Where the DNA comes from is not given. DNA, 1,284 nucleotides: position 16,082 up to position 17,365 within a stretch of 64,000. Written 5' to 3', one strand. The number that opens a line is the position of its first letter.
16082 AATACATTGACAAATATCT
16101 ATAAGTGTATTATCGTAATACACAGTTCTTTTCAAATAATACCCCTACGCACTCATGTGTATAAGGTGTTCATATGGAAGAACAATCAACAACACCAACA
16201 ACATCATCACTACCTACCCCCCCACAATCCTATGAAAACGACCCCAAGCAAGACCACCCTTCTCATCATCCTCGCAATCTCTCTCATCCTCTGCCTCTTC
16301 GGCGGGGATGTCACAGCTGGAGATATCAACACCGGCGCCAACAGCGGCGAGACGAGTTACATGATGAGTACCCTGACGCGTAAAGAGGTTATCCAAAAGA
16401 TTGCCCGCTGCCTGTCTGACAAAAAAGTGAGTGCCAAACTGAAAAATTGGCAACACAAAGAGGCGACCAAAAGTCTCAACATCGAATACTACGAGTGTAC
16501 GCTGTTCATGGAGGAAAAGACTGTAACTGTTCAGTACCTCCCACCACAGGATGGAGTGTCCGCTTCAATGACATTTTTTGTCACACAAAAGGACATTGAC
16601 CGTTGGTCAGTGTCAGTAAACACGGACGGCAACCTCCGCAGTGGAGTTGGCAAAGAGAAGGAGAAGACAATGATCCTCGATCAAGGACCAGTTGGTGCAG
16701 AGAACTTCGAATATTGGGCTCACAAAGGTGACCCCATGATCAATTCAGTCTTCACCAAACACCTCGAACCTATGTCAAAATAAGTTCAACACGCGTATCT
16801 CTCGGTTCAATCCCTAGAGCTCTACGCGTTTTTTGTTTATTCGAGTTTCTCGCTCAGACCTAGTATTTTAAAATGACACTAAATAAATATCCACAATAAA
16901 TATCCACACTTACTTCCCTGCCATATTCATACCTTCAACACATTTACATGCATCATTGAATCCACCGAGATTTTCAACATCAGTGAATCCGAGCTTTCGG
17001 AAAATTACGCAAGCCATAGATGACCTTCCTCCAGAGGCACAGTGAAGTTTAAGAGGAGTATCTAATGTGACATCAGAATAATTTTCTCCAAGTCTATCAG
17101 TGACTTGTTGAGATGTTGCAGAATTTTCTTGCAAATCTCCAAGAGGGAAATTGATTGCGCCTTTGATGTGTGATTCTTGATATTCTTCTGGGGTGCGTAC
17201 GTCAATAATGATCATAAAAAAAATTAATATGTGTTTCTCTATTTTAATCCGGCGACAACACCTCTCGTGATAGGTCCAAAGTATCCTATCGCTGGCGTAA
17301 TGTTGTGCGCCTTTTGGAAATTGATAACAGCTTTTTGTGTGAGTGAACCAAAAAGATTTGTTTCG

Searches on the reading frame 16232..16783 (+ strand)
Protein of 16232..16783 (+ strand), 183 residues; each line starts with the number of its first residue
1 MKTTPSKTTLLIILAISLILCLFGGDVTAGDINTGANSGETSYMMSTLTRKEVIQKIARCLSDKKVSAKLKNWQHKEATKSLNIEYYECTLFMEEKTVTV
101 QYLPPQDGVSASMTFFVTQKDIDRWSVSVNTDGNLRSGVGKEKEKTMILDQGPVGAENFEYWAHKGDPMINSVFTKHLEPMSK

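Call 9: search_protein_families(library=pfam, proteins=[window:16232-16783:+], max_evalue=0.1)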
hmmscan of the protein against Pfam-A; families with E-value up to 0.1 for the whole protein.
window:16232-16783:+ (183 aa): 0 families

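Call 15: find_homologous_proteins(query=window:16232-16783:+, max_evalue=0.01)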
Query window:16232-16783:+ (183 aa): 1 proteins with E <= 0.01 among 49 candidates.
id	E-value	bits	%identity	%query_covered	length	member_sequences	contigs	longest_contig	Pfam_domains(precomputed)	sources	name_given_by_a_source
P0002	3.1e-117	406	100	100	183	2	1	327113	-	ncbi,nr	ncbi:MAG: hypothetical protein K9M11_02235 [Candidatus Pacebacteria bacterium]|nr:hypothetical prote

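Call 18: find_encoding_contigs(protein=P0002, flank=10000, max_places=10)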
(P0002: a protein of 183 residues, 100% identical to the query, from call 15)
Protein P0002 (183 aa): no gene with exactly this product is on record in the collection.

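Call 61: find_related_loci(query=A4, collection=metagenome_contigs, flank=3000)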
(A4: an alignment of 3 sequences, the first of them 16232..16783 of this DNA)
Query A4 (183 aa) in metagenome_contigs; peptide patterns used: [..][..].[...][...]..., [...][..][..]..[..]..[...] (x = any residue, [..] = any of these).
600 stretches matched a pattern, but none encodes a relative of the query by tblastn (E <= 1e-3).

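Call 70: search_protein_families(library=ncbifam, proteins=[window:16232-16783:+], max_evalue=0.1)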
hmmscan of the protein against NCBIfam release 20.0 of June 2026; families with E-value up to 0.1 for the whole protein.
window:16232-16783:+ (183 aa): 0 families

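Call 72: search_solved_structures(query=A4, max_evalue=1)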
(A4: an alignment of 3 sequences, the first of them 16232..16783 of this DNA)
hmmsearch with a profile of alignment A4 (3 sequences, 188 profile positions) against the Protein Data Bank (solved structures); distinct sequences matched with E-value up to 1: 4.
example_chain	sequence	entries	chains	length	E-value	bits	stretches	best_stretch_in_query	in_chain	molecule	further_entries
6zzl_A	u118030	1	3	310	0.41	13.7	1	46-132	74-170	Dihydrolipoyllysine-residue acetyltransferase component of pyruvate dehydrogenase complex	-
2jxp_A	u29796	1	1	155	0.74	12.9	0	34-76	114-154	Putative lipoprotein B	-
6zzi_A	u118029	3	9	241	0.76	12.8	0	57-132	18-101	Dihydrolipoyllysine-residue acetyltransferase component of pyruvate dehydrogenase complex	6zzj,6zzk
3dpj_A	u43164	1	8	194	0.9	12.6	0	25-100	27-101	Transcription regulator, TetR family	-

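Call 80: predict_structure(protein=window:16232-16783:+)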
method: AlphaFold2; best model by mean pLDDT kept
length: 183 residues; sequences in the alignment: 1
mean_pLDDT: 43.4   pTM: 0.35
mean pLDDT of the five models: 43.4, 40.2, 39.4, 39.3, 36.0
residues with pLDDT >= 90: 0; 70-90: 15; 50-70: 44; < 50: 124
segments of 3 or more residues with pLDDT < 50: 24-64, 107-183
pLDDT, mean of each block of 10 residues (from residue 1): 66 69 45 30 33 46 49 57 56 54 51 44 34 31 29 28 33 32 27
secondary structure, 60 per line:
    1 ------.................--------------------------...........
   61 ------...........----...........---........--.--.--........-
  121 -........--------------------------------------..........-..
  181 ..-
elements in order: H7-23 H50-60 E67-77 E82-92 E96-103 E112-119 E122-129 H168-177 H179-182

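Call 103: find_related_loci(query=A4, collection=viral_contigs, flank=3000)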
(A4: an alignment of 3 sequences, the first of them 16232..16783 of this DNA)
Query A4 (183 aa) in viral_contigs; peptide patterns used: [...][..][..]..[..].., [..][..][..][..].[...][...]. (x = any residue, [..] = any of these).
127 stretches matched a pattern, but none encodes a relative of the query by tblastn (E <= 1e-3).

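Call 104: search_dna_similar(query=window:16232-16783:+, collection=phages, mode=protein, max_evalue=0.001)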
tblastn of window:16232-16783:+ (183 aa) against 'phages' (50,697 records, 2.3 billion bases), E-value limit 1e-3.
No match.

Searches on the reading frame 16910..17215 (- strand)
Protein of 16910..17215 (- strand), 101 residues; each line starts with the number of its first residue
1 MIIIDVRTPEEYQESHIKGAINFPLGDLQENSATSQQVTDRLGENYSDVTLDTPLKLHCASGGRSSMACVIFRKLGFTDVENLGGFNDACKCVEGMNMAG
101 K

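Call 9: search_protein_families(library=pfam, proteins=[window:16910-17215:-], max_evalue=0.1)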
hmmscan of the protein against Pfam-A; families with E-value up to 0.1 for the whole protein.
window:16910-17215:- (101 aa): 1 family
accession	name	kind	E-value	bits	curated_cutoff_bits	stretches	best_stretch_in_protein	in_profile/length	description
PF00581.25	Rhodanese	-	1.9e-15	57.6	22.2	1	3-88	16-98/102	Rhodanese-like domain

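Call 20: find_encoding_contigs(protein=window:16910-17215:-, flank=4000, max_places=10)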
Protein window:16910-17215:- (101 aa): 2 contigs read that carry it; 1 place shown.
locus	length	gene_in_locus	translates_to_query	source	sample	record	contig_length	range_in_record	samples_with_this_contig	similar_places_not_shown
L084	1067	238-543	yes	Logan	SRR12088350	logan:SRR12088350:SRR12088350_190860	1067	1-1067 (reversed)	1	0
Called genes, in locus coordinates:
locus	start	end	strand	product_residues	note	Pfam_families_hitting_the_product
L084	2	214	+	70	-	?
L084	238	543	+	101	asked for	PF00581:Rhodanese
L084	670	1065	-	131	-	?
